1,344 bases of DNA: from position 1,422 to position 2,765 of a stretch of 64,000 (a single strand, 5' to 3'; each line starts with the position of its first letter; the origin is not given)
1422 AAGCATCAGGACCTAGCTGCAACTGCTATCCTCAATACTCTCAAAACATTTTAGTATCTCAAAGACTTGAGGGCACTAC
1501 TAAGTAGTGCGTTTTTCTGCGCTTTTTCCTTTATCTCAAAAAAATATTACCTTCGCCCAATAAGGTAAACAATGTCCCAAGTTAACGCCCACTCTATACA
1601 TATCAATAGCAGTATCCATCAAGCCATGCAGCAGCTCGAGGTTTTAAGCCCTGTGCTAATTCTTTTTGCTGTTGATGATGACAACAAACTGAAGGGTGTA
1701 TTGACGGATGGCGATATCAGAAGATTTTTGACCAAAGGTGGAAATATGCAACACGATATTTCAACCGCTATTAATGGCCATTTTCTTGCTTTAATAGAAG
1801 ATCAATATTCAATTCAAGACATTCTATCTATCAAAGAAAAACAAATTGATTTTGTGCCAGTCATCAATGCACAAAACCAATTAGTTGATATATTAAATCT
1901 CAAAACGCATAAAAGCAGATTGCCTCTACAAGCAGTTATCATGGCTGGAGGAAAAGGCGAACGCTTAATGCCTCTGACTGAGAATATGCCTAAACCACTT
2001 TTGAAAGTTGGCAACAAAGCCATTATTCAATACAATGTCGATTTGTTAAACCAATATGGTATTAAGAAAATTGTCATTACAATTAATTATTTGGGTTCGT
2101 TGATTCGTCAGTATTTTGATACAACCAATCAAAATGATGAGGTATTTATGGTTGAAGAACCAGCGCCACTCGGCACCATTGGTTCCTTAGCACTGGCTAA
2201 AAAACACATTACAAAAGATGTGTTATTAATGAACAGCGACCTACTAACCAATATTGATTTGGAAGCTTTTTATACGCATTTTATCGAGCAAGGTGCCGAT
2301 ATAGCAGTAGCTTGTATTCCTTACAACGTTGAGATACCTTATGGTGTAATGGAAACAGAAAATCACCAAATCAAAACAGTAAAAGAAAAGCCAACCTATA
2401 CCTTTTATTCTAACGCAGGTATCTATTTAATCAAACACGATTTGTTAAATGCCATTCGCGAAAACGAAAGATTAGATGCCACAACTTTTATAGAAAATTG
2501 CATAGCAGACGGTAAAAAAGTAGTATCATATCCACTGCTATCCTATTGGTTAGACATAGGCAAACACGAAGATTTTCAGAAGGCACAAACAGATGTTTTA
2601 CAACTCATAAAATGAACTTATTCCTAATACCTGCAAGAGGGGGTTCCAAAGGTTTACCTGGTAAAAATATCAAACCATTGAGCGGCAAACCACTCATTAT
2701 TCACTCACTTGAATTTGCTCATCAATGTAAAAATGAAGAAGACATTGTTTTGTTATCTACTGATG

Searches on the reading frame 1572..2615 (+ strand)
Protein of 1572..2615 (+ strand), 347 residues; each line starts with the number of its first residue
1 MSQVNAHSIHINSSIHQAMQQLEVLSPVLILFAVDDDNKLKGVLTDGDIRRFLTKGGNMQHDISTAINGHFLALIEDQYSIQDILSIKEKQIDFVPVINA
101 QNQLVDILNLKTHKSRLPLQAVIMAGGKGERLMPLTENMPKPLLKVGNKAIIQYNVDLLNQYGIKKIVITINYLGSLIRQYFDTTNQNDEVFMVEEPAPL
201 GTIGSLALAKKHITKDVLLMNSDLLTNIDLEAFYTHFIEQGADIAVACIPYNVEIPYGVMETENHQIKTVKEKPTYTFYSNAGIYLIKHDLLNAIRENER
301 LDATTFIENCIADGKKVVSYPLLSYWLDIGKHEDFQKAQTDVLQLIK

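Call 99: search_protein_families(library=pfam, proteins=[window:1572-2615:+], max_evalue=0.0001)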
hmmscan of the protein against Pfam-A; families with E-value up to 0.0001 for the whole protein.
window:1572-2615:+ (347 aa): 3 families
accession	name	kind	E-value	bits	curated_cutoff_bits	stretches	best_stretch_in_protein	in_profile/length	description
PF00483.29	NTP_transferase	-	6.7e-40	137.6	21.2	1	121-343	2-243/245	Nucleotidyl transferase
PF12804.13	NTP_transf_3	-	1e-11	45.7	27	1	121-251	1-125/160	MobA-like NTP transferase domain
PF00571.33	CBS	-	1e-06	29.4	24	0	6-53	9-55/57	CBS domain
